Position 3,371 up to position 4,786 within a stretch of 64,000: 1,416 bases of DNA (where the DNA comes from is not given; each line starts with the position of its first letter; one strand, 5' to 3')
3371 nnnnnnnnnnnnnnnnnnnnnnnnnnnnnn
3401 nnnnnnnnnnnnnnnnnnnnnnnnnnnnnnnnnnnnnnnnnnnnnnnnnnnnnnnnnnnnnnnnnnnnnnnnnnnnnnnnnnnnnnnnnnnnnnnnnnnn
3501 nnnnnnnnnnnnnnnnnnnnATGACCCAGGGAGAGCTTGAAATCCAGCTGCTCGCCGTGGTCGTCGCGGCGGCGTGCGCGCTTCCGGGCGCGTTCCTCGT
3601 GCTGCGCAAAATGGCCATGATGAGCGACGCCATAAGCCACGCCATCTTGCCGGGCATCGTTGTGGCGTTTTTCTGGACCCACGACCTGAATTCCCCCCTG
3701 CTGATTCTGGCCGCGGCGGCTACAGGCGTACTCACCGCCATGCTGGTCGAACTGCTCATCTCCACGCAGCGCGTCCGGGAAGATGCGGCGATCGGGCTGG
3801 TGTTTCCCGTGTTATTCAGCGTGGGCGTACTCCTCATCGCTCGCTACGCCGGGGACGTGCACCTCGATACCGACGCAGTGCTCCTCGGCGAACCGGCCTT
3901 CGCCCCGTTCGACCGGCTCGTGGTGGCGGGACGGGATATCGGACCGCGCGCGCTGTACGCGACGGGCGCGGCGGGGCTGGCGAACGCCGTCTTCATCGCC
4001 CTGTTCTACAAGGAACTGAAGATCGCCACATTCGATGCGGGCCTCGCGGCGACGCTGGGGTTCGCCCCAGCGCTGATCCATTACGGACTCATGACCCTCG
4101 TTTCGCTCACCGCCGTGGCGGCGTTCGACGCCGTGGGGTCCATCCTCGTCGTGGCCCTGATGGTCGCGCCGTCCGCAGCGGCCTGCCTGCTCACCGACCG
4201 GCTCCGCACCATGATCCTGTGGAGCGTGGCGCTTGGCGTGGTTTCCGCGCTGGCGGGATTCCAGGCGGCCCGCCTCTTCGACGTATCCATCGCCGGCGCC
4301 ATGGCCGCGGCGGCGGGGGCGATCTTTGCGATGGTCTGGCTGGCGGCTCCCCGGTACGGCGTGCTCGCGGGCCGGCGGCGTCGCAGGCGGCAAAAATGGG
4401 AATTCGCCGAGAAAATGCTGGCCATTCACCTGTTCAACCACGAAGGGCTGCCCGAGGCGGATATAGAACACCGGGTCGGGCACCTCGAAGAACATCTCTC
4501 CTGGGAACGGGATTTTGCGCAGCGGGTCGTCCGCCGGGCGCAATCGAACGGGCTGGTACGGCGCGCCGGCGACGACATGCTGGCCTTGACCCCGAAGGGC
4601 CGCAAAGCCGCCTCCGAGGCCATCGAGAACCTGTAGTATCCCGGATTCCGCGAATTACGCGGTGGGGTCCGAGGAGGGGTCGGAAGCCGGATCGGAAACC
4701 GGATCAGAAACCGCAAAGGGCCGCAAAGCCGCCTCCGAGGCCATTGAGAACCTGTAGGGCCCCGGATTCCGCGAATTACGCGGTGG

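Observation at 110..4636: Both permeases of a Tro/Mnt-type metal importer carry C-terminal DtxR-like winged-helix tails, and a DtxR-box-like palindrome sits upstream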

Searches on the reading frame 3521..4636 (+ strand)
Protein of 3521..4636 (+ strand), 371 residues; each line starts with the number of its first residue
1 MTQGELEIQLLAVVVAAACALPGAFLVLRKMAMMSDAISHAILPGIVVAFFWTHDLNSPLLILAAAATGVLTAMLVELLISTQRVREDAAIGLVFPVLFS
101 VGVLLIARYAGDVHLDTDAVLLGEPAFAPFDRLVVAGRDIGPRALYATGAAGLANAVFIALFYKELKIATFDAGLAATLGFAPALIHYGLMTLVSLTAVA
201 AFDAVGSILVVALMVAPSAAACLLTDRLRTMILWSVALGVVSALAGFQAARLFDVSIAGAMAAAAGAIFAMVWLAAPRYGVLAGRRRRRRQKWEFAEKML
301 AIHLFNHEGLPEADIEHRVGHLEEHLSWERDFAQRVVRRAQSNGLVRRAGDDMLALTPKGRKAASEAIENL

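Call 4: search_protein_families(library=pfam, proteins=[window:3521-4636:+], max_evalue=1)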
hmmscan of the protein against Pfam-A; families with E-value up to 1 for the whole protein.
window:3521-4636:+ (371 aa): 3 families
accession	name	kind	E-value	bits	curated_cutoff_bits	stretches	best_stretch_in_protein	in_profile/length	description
PF00950.22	ABC-3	-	1.9e-44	152.6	20.1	1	10-271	10-253/258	ABC 3 transport family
PF01032.23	FecCD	-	0.00014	21.4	26.5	1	45-272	86-307/311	FecCD transport family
PF25213.1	HVO_A0261_N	-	0.033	14.5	35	1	320-366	28-73/86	HVO_A0261 N-terminal domain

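Call 6: search_protein_families(library=ncbifam, proteins=[window:3521-4636:+], max_evalue=10)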
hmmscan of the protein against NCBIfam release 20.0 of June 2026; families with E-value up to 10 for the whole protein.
window:3521-4636:+ (371 aa): 4 families
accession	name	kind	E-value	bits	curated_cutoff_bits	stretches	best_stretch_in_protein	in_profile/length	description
NF040927.1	ABC_perm_SloB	subfamily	2.8e-39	135.5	460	1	11-280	18-268/271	metal ABC transporter permease subunit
NF040871.1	AztB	equivalog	5.4e-38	131.2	280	1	12-260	19-248/254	zinc ABC transporter permease AztB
TIGR03770.1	anch_rpt_perm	equivalog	1.6e-31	110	296.8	1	10-276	22-270/270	anchored repeat-type ABC transporter permease subunit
NF007089.0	PRK09543.1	equivalog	8.7e-08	32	284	1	12-271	12-253/261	zinc ABC transporter permease subunit ZnuB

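Call 10: find_homologous_proteins(query=window:3521-4636:+)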
Query window:3521-4636:+ (371 aa): 7991 proteins with E <= 0.001 among 8000 candidates; the best 120 are listed.
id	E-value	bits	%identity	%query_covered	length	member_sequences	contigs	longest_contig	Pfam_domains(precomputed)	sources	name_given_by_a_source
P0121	6.1e-228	774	100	100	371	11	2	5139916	PF01032.24,PF00950.23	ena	-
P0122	3.1e-200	683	88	100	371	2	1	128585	PF00950.23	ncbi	-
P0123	7.8e-200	681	88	100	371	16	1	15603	PF00950.23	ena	-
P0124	4.8e-198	676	86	100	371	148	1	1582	PF00950.23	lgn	-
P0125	4.5e-197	672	86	100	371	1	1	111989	PF00950.23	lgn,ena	-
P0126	5.3e-167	574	75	99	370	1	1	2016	PF00950.23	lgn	-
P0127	4.9e-166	570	75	99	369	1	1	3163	PF00950.23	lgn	-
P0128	1.9e-165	568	75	99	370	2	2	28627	PF00950.23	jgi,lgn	jgi:manganese/zinc/iron transport system permease protein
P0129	2.9e-164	565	74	99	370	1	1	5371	PF00950.23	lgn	-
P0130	1.9e-163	562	74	99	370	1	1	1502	PF00950.23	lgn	-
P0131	2.2e-163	562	73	99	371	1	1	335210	PF00950.23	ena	-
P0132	7.3e-163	560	72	99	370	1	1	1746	PF00950.23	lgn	-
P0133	1.6e-161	556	74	99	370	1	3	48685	PF00950.23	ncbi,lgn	ncbi:MAG: metal ABC transporter permease [Rhodothermales bacterium]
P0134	7.0e-160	550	71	99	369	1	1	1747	PF00950.23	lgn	-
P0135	2.2e-159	549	71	99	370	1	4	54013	PF01032.24,PF00950.23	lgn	-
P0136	9.9e-159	546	73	99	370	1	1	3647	PF01032.24,PF00950.23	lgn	-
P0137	1.1e-157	543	71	99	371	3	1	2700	PF00950.23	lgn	-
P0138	4.1e-157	541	70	99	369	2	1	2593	PF00950.23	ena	-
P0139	4.5e-157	541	72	99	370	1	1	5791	PF00950.23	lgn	-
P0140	8.9e-157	540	71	99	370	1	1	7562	PF01032.24,PF00950.23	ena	-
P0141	1.3e-156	539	72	99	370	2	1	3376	PF00950.23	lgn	-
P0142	2.9e-156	538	71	100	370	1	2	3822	PF00950.23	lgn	-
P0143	5.3e-156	537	71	99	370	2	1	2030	PF00950.23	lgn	-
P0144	8.7e-154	530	69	99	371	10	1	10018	PF00950.23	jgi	-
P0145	1.1e-153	530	70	99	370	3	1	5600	PF00950.23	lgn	-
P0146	1.3e-153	530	71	99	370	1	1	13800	PF00950.23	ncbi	-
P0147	1.6e-153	529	70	99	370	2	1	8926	PF00950.23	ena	-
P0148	3.4e-152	525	70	99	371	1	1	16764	PF00950.23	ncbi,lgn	-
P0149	1.0e-148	513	70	99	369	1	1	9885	PF01032.24,PF00950.23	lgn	-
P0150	1.2e-148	513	68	99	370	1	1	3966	PF00950.23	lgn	-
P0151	1.2e-148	513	70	99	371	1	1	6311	PF01032.24,PF00950.23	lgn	-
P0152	3.0e-148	512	70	99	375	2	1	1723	PF00950.23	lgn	-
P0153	9.5e-148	510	69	99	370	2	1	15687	PF00950.23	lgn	-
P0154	2.1e-147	509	68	100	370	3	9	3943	PF00950.23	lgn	-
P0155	2.8e-147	509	71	99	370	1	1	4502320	PF00950.23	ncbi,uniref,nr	ncbi:metal ABC transporter permease [Rhodocaloribacter litoris]|uniref:metal ABC transporter permeas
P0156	3.8e-147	508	68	99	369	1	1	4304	PF00950.23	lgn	-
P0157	6.1e-147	508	69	99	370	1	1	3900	PF00950.23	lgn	-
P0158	2.2e-146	506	70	99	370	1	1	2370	PF00950.23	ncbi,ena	-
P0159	6.0e-146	504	68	99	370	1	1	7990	PF01032.24,PF00950.23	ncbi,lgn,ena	-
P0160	1.6e-145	503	67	99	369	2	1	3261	PF00950.23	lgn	-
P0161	2.3e-145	502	70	99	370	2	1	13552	PF00950.23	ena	-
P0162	2.4e-145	502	90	73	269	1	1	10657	PF01032.24,PF00950.23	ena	-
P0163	3.1e-145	502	68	99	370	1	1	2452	PF00950.23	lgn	-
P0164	7.1e-145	501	67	99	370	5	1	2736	PF00950.23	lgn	-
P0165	9.7e-145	500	68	99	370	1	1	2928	PF00950.23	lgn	-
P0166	9.8e-145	500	70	99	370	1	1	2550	PF00950.23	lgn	-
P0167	1.1e-144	500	69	99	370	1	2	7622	PF01032.24,PF00950.23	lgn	-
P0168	1.8e-144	499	68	99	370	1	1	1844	PF00950.23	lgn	-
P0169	2.6e-144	499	69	99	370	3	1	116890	PF00950.23,PF25213.2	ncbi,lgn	-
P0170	1.6e-143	496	67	99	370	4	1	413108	PF00950.23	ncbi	-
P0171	2.0e-143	496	68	99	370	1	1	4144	PF00950.23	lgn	-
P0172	2.4e-143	496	68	99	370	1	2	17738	PF00950.23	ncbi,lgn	ncbi:MAG: metal ABC transporter permease [Rhodothermales bacterium]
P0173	2.8e-143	496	68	98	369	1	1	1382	PF01032.24,PF00950.23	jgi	jgi:manganese/zinc/iron transport system permease protein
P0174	8.1e-143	494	66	99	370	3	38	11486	PF00950.23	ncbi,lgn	-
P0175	1.2e-142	493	68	98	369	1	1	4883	PF01032.24,PF00950.23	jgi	jgi:manganese/zinc/iron transport system permease protein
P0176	1.5e-142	493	68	99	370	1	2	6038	PF00950.23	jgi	-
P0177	2.3e-142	493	67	100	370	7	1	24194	PF01032.24,PF00950.23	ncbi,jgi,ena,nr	ncbi:MAG TPA: metal ABC transporter permease [Rhodothermales bacterium]|nr:metal ABC transporter per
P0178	2.4e-142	492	68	98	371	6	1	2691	PF00950.23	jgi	jgi:manganese/zinc/iron transport system permease protein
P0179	2.7e-142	492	67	99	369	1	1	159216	PF00950.23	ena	-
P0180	2.7e-142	492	67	99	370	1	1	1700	PF01032.24,PF00950.23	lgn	-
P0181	3.3e-142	492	67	99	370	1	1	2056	PF00950.23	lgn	-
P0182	5.9e-142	491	68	99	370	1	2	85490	PF00950.23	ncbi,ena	-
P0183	7.3e-142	491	68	98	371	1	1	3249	PF00950.23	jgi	jgi:manganese/zinc/iron transport system permease protein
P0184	1.7e-141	490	66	100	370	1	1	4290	PF01032.24,PF00950.23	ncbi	-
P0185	1.8e-141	490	65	99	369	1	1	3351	PF01032.24,PF00950.23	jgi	-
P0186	1.9e-141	490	66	99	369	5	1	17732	PF01032.24,PF00950.23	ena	-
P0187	2.0e-141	489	65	100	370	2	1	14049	PF00950.23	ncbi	-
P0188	2.7e-141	489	67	99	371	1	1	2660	PF00950.23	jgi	jgi:manganese/zinc/iron transport system permease protein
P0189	2.8e-141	489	67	99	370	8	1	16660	PF00950.23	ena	-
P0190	3.4e-141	489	68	98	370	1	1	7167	PF00950.23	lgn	-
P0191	4.1e-141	488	66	99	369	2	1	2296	PF01032.24,PF00950.23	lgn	-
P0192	6.0e-141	488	65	99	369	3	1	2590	PF01032.24,PF00950.23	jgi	-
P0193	6.8e-141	488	68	99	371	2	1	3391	PF00950.23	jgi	jgi:manganese/zinc/iron transport system permease protein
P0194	7.6e-141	488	65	100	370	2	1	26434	PF00950.23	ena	-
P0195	7.6e-141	488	67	99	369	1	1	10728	PF00950.23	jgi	jgi:manganese/zinc/iron transport system permease protein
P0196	1.1e-140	487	66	99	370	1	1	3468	PF01032.24,PF00950.23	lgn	-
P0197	1.2e-140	487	67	98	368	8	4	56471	PF01032.24,PF00950.23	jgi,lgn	jgi:manganese/zinc/iron transport system permease protein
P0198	1.7e-140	486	65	99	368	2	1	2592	PF00950.23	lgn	-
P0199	1.7e-140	486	67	100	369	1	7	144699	PF01032.24,PF00950.23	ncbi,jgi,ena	-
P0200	1.9e-140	486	65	100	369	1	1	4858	PF01032.24,PF00950.23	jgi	jgi:manganese/zinc/iron transport system permease protein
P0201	2.0e-140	486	66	99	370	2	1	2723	PF00950.23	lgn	-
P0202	2.1e-140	486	65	99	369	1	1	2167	PF01032.24,PF00950.23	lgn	-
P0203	2.2e-140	486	64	99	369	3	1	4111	PF01032.24,PF00950.23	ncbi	-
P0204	2.2e-140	486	66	99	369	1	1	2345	PF00950.23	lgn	-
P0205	2.3e-140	486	67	99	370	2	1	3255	PF00950.23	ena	-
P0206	2.5e-140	486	67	99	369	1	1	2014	PF00950.23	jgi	jgi:manganese/zinc/iron transport system permease protein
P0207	2.6e-140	486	63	100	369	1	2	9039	PF01032.24,PF00950.23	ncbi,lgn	-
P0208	2.6e-140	486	65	99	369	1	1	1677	PF00950.23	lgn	-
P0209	2.8e-140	486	65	99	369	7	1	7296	PF01032.24,PF00950.23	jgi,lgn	jgi:manganese/zinc/iron transport system permease protein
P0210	3.0e-140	486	65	98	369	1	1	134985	PF01032.24,PF00950.23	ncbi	ncbi:MAG: metal ABC transporter permease [Deltaproteobacteria bacterium]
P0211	3.0e-140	486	67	98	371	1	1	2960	PF00950.23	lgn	-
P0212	3.2e-140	485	65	98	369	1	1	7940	PF01032.24,PF00950.23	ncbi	ncbi:MAG: metal ABC transporter permease [Rhodothermales bacterium]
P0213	3.2e-140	485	65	99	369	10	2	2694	PF01032.24,PF00950.23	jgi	jgi:manganese/zinc/iron transport system permease protein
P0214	3.4e-140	485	67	99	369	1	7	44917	PF01032.24,PF00950.23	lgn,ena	-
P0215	3.4e-140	485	67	99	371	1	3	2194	PF00950.23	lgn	-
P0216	3.9e-140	485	67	99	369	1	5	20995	PF01032.24,PF00950.23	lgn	-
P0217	4.1e-140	485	66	100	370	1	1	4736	PF01032.24,PF00950.23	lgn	-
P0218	4.1e-140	485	67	99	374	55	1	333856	PF00950.23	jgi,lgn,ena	jgi:manganese/zinc/iron transport system permease protein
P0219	4.3e-140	485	66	99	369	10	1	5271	PF01032.24,PF00950.23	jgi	-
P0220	5.2e-140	485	68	100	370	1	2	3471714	PF01032.24,PF00950.23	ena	-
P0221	5.7e-140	485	65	99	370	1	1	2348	PF01032.24,PF00950.23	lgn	-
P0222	5.8e-140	485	65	99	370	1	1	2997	PF00950.23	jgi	jgi:manganese/zinc/iron transport system permease protein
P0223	5.9e-140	485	67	99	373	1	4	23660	PF01032.24,PF00950.23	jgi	jgi:manganese/zinc/iron transport system permease protein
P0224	6.3e-140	485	66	99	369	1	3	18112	PF01032.24,PF00950.23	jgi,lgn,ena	-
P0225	6.8e-140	484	64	100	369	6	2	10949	PF01032.24,PF00950.23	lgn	-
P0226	7.3e-140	484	68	99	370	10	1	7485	PF01032.24,PF00950.23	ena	-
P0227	7.4e-140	484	65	99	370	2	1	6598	PF00950.23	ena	-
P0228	9.1e-140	484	68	99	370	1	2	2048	PF00950.23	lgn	-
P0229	9.9e-140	484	67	99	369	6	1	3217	PF00950.23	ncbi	-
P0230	1.1e-139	484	64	100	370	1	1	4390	PF01032.24,PF00950.23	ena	-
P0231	1.2e-139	484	65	99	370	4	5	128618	PF00950.23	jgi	jgi:manganese/zinc/iron transport system permease protein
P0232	1.3e-139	483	65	99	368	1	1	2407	PF01032.24,PF00950.23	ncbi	-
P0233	1.3e-139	483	65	100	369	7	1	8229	PF01032.24,PF00950.23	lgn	-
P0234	1.4e-139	483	66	99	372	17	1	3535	PF00950.23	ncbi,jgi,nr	ncbi:MAG TPA: metal ABC transporter permease [Longimicrobium sp.]|nr:metal ABC transporter permease 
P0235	1.4e-139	483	67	99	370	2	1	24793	PF01032.24,PF00950.23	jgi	jgi:manganese/zinc/iron transport system permease protein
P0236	1.5e-139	483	66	99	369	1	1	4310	PF00950.23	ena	-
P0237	1.6e-139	483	63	99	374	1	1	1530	PF01032.24,PF00950.23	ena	-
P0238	1.7e-139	483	64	100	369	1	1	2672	PF01032.24,PF00950.23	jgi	jgi:manganese/zinc/iron transport system permease protein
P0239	1.7e-139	483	67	98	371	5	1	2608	PF00950.23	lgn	-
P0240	2.0e-139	483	67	99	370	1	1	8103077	PF00950.23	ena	-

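Call 26: find_encoding_contigs(protein=P0121, flank=10000, max_places=4)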
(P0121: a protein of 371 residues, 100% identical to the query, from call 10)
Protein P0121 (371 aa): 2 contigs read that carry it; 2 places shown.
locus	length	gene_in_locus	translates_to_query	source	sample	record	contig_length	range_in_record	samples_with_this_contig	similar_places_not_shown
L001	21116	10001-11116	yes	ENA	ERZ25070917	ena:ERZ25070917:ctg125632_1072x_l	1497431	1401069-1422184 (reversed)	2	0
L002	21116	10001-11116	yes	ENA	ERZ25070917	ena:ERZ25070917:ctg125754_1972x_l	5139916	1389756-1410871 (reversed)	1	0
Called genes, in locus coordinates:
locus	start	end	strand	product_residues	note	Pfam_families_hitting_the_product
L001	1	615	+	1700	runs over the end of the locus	PF00270:DEAD, PF00271:Helicase_C, PF09369:MZB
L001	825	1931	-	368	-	-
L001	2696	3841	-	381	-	PF04055:Radical_SAM, PF12345:DUF3641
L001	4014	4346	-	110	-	PF02627:CMD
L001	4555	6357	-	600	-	PF00664:ABC_membrane, PF00005:ABC_tran, PF02463:SMC_N (faint)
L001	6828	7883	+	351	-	-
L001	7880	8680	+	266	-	PF00005:ABC_tran, PF02463:SMC_N (faint), PF13304:AAA_21 (faint)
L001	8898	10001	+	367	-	PF00950:ABC-3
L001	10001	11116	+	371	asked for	PF00950:ABC-3, PF01032:FecCD (weak)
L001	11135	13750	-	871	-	PF01578:Cytochrom_C_asm, PF16327:CcmF_C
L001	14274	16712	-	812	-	PF13620:CarboxypepD_reg, PF13715:CarbopepD_reg_2, PF07715:Plug (weak), PF00593:TonB_dep_Rec_b-barrel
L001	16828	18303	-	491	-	PF00587:tRNA-synt_2b, PF03129:HGTP_anticodon, PF09180:ProRS-C_1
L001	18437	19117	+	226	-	-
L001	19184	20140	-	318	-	-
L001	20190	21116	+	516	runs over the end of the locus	PF03349:Toluene_X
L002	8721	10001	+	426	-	PF00950:ABC-3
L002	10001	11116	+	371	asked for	PF00950:ABC-3, PF01032:FecCD (weak)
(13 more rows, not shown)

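Call 68: search_solved_structures(query=window:3521-4636:+, max_evalue=0.001)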
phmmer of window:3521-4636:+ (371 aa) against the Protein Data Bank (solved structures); distinct sequences matched with E-value up to 0.001: 3.
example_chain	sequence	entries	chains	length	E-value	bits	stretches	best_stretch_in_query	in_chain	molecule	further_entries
7kyp_B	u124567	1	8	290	6.3e-26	94.8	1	10-283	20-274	Manganese ABC transporter, permease protein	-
7kyo_C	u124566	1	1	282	1.1e-25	94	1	10-282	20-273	Manganese ABC transporter, permease protein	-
9oko_B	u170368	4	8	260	0.00054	22.7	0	11-271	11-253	High-affinity zinc uptake system membrane protein ZnuB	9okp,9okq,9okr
